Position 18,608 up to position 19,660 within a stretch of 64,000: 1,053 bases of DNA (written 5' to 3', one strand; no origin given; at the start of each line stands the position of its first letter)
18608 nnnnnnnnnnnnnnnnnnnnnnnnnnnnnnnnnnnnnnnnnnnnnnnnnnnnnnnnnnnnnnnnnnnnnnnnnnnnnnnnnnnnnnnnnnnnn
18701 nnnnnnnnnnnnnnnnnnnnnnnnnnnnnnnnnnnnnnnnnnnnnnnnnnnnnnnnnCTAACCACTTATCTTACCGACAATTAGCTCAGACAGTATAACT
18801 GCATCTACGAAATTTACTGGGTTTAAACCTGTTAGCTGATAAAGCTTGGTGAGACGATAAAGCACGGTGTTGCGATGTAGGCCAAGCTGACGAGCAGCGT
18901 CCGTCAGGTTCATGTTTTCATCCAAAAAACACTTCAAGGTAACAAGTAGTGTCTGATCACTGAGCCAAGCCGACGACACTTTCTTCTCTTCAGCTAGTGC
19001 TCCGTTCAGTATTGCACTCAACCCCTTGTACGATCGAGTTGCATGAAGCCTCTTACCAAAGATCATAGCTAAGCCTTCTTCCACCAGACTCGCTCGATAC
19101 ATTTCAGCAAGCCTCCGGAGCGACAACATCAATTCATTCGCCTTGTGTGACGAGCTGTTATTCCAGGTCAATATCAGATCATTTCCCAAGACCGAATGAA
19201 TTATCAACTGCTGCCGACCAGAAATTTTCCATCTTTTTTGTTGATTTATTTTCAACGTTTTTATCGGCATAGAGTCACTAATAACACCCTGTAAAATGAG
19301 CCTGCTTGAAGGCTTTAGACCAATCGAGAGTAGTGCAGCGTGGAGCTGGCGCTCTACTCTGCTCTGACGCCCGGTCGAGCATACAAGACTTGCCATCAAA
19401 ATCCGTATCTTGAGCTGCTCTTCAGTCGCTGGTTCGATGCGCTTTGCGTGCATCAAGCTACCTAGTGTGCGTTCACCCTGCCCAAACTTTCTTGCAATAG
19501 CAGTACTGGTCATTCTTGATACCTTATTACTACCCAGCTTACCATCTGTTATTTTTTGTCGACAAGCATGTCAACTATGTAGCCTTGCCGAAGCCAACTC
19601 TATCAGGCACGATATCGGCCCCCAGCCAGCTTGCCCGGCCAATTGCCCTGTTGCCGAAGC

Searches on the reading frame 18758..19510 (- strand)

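Call 67: search_protein_families(library=pfam, proteins=[window:18758-19510:-], max_evalue=0.01)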
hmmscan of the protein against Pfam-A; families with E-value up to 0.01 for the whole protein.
window:18758-19510:- (250 aa): 6 families
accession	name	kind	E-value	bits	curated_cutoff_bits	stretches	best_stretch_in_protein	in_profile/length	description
PF13556.12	HTH_30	-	1.7e-16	60.2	27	1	188-238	1-51/59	PucR C-terminal helix-turn-helix domain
PF02954.25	HTH_8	-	0.00023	21.2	22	1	201-222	20-41/42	Bacterial regulatory protein, Fis family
PF13518.12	HTH_28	-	0.00046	20.7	25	1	195-229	9-41/52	Helix-turn-helix domain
PF12728.13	HTH_17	-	0.0013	19.3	27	0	200-221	2-22/51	Helix-turn-helix domain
PF12840.13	HTH_20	-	0.002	18.5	27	1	197-225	16-44/51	Helix-turn-helix domain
PF13384.12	HTH_23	-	0.0045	17.2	24.6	0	195-230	14-47/50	Homeodomain-like domain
